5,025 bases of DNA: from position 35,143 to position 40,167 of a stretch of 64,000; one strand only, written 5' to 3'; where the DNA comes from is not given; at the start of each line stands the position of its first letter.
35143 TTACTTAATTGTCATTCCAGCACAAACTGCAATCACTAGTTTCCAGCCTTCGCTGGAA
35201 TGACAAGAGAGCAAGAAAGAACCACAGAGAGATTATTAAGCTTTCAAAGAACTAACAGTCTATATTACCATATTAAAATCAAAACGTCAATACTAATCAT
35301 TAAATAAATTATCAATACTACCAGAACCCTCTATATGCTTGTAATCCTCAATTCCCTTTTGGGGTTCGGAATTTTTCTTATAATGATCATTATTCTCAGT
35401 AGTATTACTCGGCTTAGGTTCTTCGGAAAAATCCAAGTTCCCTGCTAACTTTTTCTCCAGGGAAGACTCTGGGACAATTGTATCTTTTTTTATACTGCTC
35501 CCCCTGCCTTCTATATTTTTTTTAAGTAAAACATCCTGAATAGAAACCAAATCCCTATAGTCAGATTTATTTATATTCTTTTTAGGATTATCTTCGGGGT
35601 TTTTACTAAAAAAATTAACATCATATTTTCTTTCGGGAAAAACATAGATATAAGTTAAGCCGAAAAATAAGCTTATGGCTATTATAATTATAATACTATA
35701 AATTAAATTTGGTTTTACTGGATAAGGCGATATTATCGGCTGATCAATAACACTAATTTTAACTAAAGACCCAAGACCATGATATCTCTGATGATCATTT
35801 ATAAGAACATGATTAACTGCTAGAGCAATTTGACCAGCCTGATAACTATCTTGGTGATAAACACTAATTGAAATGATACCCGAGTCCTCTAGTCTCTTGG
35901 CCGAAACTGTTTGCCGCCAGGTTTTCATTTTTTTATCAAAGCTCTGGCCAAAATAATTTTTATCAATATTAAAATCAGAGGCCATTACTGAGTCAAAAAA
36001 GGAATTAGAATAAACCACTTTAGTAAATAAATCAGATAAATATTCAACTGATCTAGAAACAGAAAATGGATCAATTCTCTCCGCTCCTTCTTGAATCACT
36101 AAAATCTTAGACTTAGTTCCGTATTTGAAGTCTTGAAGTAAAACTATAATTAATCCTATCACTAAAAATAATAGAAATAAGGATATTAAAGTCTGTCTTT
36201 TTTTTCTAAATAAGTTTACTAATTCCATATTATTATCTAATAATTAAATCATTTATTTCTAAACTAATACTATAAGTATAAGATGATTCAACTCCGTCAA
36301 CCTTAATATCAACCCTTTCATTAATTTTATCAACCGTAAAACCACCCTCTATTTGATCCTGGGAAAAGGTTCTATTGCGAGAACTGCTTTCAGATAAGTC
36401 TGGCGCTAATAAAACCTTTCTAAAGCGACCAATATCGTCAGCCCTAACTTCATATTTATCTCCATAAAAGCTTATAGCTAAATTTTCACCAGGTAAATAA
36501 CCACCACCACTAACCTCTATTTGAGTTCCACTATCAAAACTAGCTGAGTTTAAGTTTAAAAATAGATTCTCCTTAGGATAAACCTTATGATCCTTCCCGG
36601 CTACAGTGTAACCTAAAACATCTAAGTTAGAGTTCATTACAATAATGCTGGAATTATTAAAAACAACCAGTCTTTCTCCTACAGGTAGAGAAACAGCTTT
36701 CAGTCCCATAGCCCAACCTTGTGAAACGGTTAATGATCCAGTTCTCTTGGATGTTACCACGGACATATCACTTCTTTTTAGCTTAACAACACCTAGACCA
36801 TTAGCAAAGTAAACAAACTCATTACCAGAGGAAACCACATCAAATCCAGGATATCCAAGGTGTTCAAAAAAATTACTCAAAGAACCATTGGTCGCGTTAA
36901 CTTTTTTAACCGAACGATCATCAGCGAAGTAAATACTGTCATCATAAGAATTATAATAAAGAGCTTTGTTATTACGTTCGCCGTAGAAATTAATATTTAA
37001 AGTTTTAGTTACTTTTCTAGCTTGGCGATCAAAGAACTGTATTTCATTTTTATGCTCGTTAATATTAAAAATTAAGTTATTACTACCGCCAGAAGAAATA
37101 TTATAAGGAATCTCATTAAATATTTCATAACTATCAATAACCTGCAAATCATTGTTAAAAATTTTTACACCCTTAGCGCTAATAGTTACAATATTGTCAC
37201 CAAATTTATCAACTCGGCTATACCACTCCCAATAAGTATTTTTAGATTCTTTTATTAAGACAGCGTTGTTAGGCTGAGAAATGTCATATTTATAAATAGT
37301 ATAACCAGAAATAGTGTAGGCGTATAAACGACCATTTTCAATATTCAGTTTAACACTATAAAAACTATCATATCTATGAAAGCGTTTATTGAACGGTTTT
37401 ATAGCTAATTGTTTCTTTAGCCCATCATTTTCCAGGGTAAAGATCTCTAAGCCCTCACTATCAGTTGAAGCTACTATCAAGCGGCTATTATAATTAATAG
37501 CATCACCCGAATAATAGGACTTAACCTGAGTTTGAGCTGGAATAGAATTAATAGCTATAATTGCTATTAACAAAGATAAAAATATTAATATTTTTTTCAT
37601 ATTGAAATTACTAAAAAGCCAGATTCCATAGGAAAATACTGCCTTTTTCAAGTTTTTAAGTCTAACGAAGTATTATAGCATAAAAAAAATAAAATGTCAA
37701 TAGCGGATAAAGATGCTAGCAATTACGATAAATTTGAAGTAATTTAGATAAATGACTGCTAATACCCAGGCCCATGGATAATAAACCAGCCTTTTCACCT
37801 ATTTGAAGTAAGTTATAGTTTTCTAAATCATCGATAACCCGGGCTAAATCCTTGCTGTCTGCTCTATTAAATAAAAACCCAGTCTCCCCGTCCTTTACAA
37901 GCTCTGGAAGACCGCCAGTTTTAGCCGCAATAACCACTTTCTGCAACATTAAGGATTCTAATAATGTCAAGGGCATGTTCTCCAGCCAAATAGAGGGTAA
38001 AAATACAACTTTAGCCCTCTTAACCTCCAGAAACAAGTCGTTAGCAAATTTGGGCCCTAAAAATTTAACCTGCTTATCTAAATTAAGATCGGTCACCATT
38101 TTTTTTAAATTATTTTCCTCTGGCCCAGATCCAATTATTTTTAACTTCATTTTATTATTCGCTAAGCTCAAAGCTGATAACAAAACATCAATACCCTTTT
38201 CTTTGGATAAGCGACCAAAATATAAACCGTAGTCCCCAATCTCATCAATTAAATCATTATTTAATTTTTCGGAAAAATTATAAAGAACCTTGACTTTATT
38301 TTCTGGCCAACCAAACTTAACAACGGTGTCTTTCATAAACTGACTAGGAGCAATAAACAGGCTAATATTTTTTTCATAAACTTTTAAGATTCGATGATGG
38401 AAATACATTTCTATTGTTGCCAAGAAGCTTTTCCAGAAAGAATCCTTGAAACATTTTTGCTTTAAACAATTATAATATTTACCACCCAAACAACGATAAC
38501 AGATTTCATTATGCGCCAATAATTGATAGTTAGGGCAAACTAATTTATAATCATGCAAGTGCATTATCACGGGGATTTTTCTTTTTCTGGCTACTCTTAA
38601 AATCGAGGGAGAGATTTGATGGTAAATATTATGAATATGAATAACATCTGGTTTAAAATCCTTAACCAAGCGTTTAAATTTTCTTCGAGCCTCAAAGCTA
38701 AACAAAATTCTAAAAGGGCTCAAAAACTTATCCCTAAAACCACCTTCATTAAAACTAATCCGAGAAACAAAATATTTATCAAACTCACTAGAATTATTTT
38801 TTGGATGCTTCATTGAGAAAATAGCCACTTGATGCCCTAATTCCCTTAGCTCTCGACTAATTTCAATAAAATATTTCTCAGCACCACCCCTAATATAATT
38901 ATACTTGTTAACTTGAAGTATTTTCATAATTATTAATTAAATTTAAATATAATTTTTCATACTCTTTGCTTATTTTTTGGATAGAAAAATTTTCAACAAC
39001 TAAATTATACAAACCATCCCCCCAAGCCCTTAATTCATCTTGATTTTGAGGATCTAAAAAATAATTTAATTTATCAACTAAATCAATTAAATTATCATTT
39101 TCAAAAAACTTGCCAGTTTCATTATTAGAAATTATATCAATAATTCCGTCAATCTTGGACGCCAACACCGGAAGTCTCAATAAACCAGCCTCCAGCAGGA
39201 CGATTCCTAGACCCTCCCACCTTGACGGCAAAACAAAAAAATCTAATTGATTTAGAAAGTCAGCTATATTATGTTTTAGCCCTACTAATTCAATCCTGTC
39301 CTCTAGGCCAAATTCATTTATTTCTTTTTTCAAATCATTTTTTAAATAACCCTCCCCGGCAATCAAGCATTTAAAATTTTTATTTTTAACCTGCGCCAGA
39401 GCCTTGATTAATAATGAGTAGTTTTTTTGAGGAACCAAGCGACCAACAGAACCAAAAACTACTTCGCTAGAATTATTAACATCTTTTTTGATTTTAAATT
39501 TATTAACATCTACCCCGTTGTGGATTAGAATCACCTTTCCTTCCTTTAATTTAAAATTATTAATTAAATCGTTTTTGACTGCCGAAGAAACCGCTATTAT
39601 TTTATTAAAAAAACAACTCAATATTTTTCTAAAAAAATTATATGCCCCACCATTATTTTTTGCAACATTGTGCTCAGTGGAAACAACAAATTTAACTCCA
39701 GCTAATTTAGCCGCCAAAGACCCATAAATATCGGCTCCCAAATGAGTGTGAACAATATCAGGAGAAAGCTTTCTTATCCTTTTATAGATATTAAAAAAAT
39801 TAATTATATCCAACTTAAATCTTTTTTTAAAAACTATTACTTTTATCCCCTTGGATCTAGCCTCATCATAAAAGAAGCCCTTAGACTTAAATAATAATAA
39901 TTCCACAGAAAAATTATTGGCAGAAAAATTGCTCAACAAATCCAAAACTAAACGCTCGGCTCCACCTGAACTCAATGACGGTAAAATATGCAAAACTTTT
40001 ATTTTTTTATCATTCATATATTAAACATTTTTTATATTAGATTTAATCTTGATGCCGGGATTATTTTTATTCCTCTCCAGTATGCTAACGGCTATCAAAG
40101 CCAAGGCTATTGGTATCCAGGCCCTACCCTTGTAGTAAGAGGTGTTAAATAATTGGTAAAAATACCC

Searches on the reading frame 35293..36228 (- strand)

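Call 25: search_protein_families(library=pfam, proteins=[window:35293-36228:-], max_evalue=0.001)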
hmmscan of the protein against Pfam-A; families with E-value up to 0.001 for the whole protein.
window:35293-36228:- (311 aa): 1 family
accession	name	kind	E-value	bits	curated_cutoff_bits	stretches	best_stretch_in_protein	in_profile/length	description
PF02706.20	Wzz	-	4.2e-06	27.4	25.5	1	2-79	7-85/91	Chain length determinant protein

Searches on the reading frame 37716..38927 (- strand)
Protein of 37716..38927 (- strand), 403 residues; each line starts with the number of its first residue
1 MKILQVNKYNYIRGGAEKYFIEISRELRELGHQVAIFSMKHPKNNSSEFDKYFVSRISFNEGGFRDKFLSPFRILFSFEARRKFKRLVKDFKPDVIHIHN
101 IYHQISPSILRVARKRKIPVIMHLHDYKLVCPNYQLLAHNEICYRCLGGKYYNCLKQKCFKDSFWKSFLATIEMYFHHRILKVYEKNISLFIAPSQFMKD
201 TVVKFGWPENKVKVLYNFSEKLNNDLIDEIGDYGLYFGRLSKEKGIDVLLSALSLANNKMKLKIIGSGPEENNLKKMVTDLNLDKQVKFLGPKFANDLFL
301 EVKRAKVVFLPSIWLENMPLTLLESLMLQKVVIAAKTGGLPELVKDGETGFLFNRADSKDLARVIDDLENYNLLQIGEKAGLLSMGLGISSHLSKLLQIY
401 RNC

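Call 25: search_protein_families(library=pfam, proteins=[window:37716-38927:-], max_evalue=0.001)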
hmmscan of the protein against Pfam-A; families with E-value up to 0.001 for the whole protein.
window:37716-38927:- (403 aa): 6 families
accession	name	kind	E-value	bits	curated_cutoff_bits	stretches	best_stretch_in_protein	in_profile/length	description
PF00534.26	Glycos_transf_1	-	2e-33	115.8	26.4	1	233-370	17-157/172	Glycosyl transferases group 1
PF13692.12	Glyco_trans_1_4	-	3e-26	92.8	27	1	235-368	5-139/142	Glycosyl transferases group 1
PF13439.12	Glyco_transf_4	-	7.1e-24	85.2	28.5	1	14-217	2-164/170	Glycosyltransferase Family 4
PF13579.12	Glyco_trans_4_4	-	8.3e-17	62.4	29.7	1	14-217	1-157/158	Glycosyl transferase 4-like domain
PF13477.12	Glyco_trans_4_2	-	1.5e-09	38.6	23.4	1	16-125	9-107/139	Glycosyl transferase 4-like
PF06925.17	MGDG_synth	-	0.00093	19.8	25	0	70-134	68-133/169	Monogalactosyldiacylglycerol (MGDG) synthase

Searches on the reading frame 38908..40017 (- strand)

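Call 25: search_protein_families(library=pfam, proteins=[window:38908-40017:-], max_evalue=0.001)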
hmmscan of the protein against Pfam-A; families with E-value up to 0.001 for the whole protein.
window:38908-40017:- (369 aa): 6 families
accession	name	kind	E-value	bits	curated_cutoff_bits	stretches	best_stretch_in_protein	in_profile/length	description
PF00534.26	Glycos_transf_1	-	4.3e-35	121.2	26.4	1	175-325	5-160/172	Glycosyl transferases group 1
PF13692.12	Glyco_trans_1_4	-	1.1e-27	97.5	27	1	187-321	3-140/142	Glycosyl transferases group 1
PF13439.12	Glyco_transf_4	-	1.9e-25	90.3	28.5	1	18-172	2-169/170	Glycosyltransferase Family 4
PF13477.12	Glyco_trans_4_2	-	6.8e-11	42.9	23.4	1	22-142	11-134/139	Glycosyl transferase 4-like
PF20706.3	GT4-conflict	-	8.3e-07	28.7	26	1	141-301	151-324/385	Family 4 Glycosyltransferase in conflict systems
PF13579.12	Glyco_trans_4_4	-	6.2e-06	27.1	29.7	1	18-168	1-158/158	Glycosyl transferase 4-like domain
